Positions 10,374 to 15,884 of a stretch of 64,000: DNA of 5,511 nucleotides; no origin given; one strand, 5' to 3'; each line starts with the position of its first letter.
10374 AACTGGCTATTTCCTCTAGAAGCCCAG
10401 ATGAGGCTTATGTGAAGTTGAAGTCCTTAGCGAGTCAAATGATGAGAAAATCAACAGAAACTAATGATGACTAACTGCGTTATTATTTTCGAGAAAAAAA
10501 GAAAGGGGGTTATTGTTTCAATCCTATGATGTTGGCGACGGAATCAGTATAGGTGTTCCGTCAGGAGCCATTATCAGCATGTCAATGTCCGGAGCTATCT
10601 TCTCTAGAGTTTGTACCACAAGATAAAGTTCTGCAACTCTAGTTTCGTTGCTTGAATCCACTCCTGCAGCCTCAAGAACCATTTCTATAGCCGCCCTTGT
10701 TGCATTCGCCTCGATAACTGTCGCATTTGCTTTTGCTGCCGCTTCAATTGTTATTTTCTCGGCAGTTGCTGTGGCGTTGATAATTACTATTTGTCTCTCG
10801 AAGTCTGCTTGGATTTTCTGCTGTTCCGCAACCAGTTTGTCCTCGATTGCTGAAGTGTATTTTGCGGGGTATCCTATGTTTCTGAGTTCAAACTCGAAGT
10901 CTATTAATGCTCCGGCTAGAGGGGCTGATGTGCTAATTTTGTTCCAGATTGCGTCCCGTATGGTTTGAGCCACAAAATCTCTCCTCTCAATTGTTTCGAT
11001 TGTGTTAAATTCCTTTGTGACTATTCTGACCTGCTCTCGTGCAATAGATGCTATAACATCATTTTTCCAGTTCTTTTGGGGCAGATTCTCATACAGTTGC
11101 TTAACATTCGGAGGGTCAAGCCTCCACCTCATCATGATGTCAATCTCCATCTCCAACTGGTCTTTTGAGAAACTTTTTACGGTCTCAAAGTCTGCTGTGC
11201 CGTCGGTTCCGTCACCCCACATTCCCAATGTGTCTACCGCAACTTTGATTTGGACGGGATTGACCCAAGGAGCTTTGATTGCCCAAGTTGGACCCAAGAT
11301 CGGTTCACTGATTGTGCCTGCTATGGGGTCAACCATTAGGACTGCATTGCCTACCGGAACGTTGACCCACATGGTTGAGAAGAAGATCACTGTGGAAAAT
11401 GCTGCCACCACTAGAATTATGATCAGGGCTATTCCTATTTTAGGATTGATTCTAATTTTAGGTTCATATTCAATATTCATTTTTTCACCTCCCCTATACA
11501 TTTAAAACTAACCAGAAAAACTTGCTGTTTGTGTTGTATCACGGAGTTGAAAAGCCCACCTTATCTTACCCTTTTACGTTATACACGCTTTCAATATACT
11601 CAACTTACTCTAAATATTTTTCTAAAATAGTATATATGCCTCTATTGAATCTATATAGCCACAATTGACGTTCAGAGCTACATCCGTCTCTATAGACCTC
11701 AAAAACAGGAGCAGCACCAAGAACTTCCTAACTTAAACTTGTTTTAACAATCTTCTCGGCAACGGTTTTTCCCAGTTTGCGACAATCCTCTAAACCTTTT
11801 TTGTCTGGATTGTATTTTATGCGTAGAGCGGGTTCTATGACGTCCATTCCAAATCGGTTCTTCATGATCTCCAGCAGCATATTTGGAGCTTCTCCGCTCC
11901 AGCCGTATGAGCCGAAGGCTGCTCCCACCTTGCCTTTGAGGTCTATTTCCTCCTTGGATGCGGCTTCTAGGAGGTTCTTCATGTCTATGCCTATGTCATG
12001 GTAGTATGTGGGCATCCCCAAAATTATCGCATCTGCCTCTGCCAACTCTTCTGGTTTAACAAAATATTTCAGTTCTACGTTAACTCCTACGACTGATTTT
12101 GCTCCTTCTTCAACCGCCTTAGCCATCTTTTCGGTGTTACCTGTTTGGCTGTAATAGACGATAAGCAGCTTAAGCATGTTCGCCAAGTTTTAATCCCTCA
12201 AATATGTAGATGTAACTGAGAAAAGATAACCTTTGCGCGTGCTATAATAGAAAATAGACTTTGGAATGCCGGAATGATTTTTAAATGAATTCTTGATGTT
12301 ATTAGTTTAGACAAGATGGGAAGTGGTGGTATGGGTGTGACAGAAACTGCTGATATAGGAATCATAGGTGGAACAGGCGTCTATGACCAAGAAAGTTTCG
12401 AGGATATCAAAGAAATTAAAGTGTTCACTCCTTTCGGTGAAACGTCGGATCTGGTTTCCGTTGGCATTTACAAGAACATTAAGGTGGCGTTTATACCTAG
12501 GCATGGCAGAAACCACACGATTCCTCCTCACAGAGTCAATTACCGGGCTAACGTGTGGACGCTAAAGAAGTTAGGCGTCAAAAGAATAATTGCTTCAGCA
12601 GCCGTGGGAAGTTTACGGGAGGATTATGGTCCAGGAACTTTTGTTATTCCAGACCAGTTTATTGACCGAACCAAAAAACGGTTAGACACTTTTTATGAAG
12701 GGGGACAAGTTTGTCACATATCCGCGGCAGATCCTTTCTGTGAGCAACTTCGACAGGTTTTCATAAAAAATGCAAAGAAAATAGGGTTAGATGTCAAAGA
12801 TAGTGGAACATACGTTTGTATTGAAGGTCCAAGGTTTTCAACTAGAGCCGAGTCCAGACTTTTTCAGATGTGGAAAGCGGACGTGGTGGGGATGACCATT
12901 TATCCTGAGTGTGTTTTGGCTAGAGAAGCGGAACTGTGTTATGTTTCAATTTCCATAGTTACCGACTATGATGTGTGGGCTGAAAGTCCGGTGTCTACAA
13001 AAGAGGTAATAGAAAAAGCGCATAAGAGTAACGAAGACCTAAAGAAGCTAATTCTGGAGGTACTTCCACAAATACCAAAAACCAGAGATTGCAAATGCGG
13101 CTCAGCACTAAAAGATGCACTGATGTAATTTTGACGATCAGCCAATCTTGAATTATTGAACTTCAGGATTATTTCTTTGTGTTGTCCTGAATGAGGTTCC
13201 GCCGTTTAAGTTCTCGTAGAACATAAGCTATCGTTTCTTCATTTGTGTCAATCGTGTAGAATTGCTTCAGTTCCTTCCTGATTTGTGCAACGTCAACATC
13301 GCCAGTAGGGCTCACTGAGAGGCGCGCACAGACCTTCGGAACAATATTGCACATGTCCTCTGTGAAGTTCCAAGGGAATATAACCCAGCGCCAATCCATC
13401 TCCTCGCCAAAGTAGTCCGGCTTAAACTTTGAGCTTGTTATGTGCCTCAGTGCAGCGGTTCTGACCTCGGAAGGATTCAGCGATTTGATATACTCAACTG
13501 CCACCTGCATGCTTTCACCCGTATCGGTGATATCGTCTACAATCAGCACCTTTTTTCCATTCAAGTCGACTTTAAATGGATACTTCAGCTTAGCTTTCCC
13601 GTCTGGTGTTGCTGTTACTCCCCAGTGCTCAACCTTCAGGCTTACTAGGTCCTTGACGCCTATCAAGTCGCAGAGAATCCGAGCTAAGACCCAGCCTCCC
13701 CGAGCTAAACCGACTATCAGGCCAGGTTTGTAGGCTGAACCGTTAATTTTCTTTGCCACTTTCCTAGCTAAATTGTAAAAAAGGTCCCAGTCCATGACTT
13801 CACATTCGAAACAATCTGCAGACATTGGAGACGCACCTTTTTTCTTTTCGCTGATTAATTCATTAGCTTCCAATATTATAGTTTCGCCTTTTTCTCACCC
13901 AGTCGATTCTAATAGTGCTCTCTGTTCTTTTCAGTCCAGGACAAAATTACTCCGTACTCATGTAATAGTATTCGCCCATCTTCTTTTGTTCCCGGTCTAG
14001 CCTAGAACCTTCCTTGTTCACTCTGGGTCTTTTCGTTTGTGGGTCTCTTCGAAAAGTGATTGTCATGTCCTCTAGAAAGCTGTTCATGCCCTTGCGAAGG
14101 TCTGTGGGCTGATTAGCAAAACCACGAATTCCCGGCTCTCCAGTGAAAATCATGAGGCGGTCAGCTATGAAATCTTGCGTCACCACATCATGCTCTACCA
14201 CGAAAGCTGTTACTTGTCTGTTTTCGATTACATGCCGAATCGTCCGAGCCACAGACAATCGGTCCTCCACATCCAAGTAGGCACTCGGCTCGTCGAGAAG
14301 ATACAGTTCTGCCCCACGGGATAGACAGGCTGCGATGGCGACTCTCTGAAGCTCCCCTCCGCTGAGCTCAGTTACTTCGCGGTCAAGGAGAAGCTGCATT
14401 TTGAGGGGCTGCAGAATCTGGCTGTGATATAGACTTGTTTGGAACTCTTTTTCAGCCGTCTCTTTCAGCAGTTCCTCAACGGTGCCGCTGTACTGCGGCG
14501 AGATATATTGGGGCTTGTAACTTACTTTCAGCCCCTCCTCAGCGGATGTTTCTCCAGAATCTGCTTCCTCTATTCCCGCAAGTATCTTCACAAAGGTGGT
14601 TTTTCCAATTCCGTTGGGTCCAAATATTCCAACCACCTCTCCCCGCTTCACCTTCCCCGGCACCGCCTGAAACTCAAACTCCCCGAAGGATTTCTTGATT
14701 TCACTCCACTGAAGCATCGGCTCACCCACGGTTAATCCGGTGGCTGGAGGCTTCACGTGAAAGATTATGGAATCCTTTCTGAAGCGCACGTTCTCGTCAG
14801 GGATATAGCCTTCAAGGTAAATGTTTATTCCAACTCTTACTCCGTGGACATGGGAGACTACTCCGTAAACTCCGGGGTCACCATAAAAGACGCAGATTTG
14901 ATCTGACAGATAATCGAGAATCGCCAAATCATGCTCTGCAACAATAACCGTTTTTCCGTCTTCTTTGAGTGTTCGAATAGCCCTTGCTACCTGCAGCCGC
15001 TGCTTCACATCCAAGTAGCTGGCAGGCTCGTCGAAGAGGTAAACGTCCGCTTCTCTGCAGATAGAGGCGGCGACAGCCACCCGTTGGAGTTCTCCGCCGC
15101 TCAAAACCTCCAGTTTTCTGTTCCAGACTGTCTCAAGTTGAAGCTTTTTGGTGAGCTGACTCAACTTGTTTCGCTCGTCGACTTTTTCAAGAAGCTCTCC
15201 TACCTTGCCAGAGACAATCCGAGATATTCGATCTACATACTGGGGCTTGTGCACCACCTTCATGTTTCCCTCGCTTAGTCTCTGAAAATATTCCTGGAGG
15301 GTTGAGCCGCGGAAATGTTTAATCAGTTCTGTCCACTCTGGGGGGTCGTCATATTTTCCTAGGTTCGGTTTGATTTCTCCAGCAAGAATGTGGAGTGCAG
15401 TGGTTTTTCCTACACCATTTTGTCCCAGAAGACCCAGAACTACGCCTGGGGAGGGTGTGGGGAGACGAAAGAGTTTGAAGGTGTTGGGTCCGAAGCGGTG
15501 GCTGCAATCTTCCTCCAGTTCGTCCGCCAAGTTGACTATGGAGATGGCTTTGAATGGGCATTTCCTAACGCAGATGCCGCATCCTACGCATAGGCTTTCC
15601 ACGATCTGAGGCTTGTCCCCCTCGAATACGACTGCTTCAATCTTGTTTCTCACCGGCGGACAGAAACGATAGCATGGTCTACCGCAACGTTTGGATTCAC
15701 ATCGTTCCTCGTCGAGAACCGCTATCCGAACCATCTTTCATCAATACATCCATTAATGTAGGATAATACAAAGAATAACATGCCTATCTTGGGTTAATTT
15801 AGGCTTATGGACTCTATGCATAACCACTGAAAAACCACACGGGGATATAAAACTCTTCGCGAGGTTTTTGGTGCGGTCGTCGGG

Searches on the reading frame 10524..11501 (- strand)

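Call 64: search_protein_families(library=pfam, proteins=[window:10524-11501:-], max_evalue=0.00001)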
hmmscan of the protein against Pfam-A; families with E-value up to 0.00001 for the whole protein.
window:10524-11501:- (325 aa): 1 family
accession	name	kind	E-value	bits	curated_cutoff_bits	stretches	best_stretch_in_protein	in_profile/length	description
PF01145.31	Band_7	-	6.5e-17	62.6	23.6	1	48-237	3-166/176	SPFH domain / Band 7 family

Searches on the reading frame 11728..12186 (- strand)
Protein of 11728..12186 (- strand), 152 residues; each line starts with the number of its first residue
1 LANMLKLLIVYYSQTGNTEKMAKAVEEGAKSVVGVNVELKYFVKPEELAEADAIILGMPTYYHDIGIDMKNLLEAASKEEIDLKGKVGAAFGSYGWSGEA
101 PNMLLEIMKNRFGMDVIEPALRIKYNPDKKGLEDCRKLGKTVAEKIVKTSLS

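Call 64: search_protein_families(library=pfam, proteins=[window:11728-12186:-], max_evalue=0.00001)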
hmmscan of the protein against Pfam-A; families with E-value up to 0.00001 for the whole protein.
window:11728-12186:- (152 aa): 4 families
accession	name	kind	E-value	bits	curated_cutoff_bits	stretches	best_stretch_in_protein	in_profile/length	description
PF00258.30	Flavodoxin_1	-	2e-18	67.4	25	1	9-137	1-141/143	Flavodoxin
PF03358.20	FMN_red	-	7e-09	35.9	24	1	46-117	66-140/152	NADPH-dependent FMN reductase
PF12724.12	Flavodoxin_5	-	3.2e-08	34.4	27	1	8-76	1-69/145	Flavodoxin domain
PF12641.12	Flavodoxin_3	-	9e-07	29.3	27.5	1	8-90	1-80/160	Flavodoxin domain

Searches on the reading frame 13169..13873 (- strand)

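Call 64: search_protein_families(library=pfam, proteins=[window:13169-13873:-], max_evalue=0.00001)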
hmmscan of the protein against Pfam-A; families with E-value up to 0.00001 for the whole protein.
window:13169-13873:- (234 aa): 1 family
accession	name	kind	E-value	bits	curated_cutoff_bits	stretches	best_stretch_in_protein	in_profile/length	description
PF00156.33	Pribosyltran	-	1.9e-19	69.9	26.3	1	28-171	7-154/158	Phosphoribosyl transferase domain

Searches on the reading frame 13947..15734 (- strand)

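Call 64: search_protein_families(library=pfam, proteins=[window:13947-15734:-], max_evalue=0.00001)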
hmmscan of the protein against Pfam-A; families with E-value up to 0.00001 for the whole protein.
window:13947-15734:- (595 aa): 9 families
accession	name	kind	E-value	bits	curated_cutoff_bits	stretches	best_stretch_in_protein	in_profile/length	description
PF00005.33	ABC_tran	-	2.2e-43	148.6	25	2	358-484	4-136/137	ABC transporter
PF13304.12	AAA_21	-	1.4e-11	45.5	27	0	368-407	2-43/304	AAA domain, putative AbiEii toxin, Type IV TA system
PF02463.25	SMC_N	-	6.8e-11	42.5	40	0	192-266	121-196/220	RecF/RecN/SMC N terminal domain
PF00037.32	Fer4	-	1.6e-07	31.3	21.1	1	42-65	1-24/24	4Fe-4S binding domain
PF04068.21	Fer4_RLI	-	1.3e-06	28.5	23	1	2-30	1-32/35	Possible Fer4-like domain in RNase L inhibitor, RLI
PF00004.35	AAA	-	2.3e-06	28.5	21.2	0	370-426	3-49/131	ATPase family associated with various cellular activities (AAA)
PF12837.12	Fer4_6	-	2.3e-06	27.7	25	0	41-64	1-24/24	4Fe-4S binding domain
PF14697.11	Fer4_21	-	6.9e-06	26.5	35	0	5-65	1-58/59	4Fe-4S dicluster domain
PF25160.1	LdpA_Fe-S-bd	-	9.5e-06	25.7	27.6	0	16-66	4-45/49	LdpA Fe-S cluster-binding domain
